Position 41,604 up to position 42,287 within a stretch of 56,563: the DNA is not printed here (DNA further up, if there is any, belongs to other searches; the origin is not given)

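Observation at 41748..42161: Roadblock/longin-like module of about 125 aa inserted between Walker A and Walker B of an AAA_16-TPR ATPase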

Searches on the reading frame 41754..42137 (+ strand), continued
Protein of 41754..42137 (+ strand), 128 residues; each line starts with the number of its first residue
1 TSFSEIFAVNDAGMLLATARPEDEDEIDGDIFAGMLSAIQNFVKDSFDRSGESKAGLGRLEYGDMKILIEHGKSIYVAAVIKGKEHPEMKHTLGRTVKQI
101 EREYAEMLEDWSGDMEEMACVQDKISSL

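Call 58: search_protein_families(library=pfam, proteins=[L065:43-3648:+, L020:1996-3168:+, L026:3874-5664:+, L021:1902-3389:-, L074:8601-11027:+], max_evalue=0.0001)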
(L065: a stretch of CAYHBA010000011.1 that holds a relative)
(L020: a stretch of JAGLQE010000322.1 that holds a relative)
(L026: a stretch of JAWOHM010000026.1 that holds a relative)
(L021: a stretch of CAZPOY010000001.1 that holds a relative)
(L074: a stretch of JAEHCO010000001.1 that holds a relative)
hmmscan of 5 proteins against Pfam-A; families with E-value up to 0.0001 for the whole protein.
L065:43-3648:+ (1202 aa): 3 families
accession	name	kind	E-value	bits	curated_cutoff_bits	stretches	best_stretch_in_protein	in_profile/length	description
PF01364.23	Peptidase_C25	-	4.2e-67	227.4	23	1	276-665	1-374/374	Peptidase family C25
PF08126.16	Propeptide_C25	-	5.6e-24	84.8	22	1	53-251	2-198/205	Propeptide_C25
PF03785.20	Peptidase_C25_C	-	2e-12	47.2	25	1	670-744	1-76/79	Peptidase family C25, C terminal ig-like domain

L020:1996-3168:+ (391 aa): 2 families
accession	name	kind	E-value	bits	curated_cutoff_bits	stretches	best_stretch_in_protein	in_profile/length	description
PF00005.33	ABC_tran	-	2.1e-33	116.2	25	1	62-215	2-136/137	ABC transporter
PF08352.17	oligo_HPY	-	1.3e-20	73.9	27.1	1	267-332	1-65/65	Oligopeptide/dipeptide transporter, C-terminal region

L026:3874-5664:+ (597 aa): 1 family
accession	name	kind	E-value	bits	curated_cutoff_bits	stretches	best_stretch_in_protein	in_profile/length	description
PF01432.26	Peptidase_M3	-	2.3e-36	126.6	27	1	203-576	2-445/457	Peptidase family M3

L021:1902-3389:- (496 aa): 3 families
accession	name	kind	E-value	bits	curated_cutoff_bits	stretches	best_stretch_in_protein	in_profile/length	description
PF12698.13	ABC2_membrane_3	-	5e-37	128.2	31.6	1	45-485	3-346/347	ABC-2 family transporter protein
PF01061.29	ABC2_membrane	-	1.1e-22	81.1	26.9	1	289-439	51-197/211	ABC-2 type transporter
PF12679.13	ABC2_membrane_2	-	1.2e-16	61.3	27.2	1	29-488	1-278/283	ABC-2 family transporter protein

L074:8601-11027:+ (809 aa): 2 families
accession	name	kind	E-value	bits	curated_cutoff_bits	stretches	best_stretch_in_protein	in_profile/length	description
PF00136.26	DNA_pol_B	-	5.7e-59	200.5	23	1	358-755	2-450/453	DNA polymerase family B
PF03104.25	DNA_pol_B_exo1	-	7.9e-17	61.9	23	1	117-296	6-242/242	DNA polymerase family B, exonuclease domain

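Call 61: list_cluster_members(proteins=[P0149, P0114, P0128, P0074, P0139, P0120, P0006, P0072, P0009, P0151])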
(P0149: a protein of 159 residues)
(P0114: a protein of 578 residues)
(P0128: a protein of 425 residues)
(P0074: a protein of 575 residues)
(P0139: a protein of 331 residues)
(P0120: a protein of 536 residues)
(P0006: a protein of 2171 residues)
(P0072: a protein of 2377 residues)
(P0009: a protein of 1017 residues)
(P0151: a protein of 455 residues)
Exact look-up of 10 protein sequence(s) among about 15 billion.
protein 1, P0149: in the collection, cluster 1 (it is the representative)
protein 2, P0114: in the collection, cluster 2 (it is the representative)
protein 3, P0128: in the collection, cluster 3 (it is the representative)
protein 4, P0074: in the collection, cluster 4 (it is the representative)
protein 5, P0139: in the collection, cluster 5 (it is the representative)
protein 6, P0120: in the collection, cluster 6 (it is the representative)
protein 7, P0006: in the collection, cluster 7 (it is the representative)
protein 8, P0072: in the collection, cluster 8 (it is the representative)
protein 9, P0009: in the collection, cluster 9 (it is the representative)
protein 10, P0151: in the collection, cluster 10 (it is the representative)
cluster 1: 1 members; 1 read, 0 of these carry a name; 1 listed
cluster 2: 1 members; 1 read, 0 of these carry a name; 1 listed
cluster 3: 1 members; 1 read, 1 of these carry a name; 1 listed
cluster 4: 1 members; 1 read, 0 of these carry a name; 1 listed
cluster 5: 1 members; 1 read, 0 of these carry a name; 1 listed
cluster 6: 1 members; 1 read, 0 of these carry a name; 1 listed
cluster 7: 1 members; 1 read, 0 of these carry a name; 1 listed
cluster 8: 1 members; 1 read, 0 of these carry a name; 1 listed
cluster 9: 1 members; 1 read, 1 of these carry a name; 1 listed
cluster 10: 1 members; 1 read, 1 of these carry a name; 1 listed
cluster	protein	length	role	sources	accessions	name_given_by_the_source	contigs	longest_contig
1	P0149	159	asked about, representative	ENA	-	-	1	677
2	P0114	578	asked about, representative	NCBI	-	-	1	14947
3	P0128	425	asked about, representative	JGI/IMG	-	hypothetical protein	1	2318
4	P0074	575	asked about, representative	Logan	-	-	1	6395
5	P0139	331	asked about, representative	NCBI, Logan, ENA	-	-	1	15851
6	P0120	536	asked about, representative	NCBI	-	-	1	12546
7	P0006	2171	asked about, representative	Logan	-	-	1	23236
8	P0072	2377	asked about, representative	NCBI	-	-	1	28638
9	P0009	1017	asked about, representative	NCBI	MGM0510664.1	MAG: tetratricopeptide repeat protein [Thermoplasmatota archaeon]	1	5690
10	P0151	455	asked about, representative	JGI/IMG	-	hypothetical protein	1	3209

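Call 65: find_encoding_contigs(protein=P0114, flank=8000, max_places=2)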
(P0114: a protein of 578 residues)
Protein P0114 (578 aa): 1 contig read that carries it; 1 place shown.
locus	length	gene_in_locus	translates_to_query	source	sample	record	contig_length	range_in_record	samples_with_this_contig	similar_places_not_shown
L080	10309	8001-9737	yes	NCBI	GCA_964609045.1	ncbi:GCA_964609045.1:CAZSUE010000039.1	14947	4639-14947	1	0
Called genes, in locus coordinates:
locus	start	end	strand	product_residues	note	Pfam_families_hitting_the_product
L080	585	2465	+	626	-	-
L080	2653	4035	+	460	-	-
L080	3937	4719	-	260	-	-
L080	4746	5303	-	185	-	PF01661:Macro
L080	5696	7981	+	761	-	-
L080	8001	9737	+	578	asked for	-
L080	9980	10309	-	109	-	?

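Call 66: find_encoding_contigs(protein=P0139, flank=8000, max_places=2)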
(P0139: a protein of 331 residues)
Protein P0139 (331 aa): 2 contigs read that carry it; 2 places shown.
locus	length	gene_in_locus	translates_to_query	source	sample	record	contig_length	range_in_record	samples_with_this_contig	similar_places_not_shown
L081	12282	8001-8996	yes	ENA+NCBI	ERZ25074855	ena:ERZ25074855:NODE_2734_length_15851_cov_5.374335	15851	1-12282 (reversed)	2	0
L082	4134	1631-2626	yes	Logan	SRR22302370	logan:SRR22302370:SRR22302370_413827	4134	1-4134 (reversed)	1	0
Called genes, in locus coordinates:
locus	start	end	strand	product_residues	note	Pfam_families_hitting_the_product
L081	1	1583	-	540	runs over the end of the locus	-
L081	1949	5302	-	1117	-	PF00400:WD40, PF23381:Beta-prop_IFT122_1st, PF23389:Beta-prop_WDR19_1st, PF23414:Beta-prop_EML_2, PF23775:Beta-prop_RIG_2nd, PF24105:Beta-prop_CAF1B_HIR1, PF24782:WD40_MABP1-WDR62_2nd, PF24796:WDR55, +60 more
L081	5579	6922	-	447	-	PF13248:Zn_ribbon_3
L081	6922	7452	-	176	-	-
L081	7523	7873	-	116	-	-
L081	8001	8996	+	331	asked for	-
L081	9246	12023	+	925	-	PF00041:fn3 (faint), PF24681:Kelch_KLHDC2_KLHL20_DRC7, PF13415:Beta-prop_FBX42 (weak), PF24981:Beta-prop_ATRN-LZTR1, PF24681:Kelch_KLHDC2_KLHL20_DRC7, PF13415:Beta-prop_FBX42, PF16656:Pur_ac_phosph_N (weak), PF16656:Pur_ac_phosph_N, +3 more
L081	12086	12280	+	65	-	?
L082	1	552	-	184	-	?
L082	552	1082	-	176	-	-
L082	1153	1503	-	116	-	-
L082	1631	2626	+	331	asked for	-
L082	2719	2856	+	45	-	-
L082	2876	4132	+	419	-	?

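Call 71: find_homologous_proteins(query=A3, max_evalue=0.00001)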
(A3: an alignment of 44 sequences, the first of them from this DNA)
Query A3 (44 sequences) (128 aa, profile of the alignment): 6 proteins with E <= 0.00001 among 939 candidates.
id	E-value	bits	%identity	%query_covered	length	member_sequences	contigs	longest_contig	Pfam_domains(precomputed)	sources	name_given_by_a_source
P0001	1.9e-48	181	60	98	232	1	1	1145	PF13191.13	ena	-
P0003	6.8e-33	131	60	79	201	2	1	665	PF13191.13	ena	-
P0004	1.2e-32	130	61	73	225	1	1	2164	PF10923.15,PF13191.13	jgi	jgi:hypothetical protein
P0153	1.3e-27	114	21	82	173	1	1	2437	-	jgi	jgi:hypothetical protein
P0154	5.4e-17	80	61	52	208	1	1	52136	PF13191.13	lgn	-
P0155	3.1e-14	71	28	59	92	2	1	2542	-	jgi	jgi:hypothetical protein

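Call 77: fold_search(model_id=the predicted structure, library=viral)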
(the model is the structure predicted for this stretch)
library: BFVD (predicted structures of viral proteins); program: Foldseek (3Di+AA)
matches with E <= 10: 619; with E <= 0.001: 0
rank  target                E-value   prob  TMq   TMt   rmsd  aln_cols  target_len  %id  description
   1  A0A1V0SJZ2            2.1e-02  0.96  0.47  0.36   8.7       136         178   12  Synaptobrevin [Klosneuvirus KNV1]
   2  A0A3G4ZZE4            2.7e-02  0.69  0.37  0.28  22.0       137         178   15  Putative sensor histidine kinase [Edafosvirus sp.]
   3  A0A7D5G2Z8            3.5e-02  0.82  0.29  0.41  10.1        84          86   18  (no name in the UniProt tables at hand)
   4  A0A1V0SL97            5.0e-02  0.60  0.34  0.17  11.9       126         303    7  PAS domain-containing sensor histidine kinase [Klosneuvirus KNV1]
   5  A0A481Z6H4            7.7e-02  0.75  0.42  0.30   8.9       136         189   12  Synaptobrevin [Pithovirus LCPAC302]
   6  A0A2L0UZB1            8.7e-02  0.75  0.41  0.12  12.4       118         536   11  Multi-sensor signal transduction histidine [Agrobacterium phage Atu_ph07]
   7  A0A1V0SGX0            8.7e-02  0.66  0.34  0.05   6.8       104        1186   14  Putative sensor histidine kinase [Hokovirus HKV1]
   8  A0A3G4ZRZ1            8.7e-02  0.28  0.30  0.17   9.7       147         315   11  Putative sensor histidine kinase [Dasosvirus sp.]
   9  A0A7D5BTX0            1.2e-01  0.21  0.28  0.25  21.4       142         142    5  (no name in the UniProt tables at hand)
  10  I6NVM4                1.2e-01  0.14  0.27  0.21  19.5       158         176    8  Uncharacterized protein [Burkholderia phage DC1]
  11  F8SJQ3                1.6e-01  0.14  0.21  0.14  12.0       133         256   10  Uncharacterized protein 022 [Pseudomonas phage PhiPA3]
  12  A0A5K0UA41            1.8e-01  0.72  0.47  0.29   9.2       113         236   12  V-SNARE coiled-coil homology domain-containing protein [Yasminevirus sp. GU-2018]
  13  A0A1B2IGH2            1.9e-01  0.16  0.23  0.11  14.8       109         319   13  (no name in the UniProt tables at hand)
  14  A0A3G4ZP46            2.3e-01  0.23  0.28  0.26   8.8       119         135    8  Uncharacterized protein [Terrestrivirus sp.]
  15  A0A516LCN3            2.3e-01  0.14  0.25  0.10  14.4       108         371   14  (no name in the UniProt tables at hand)
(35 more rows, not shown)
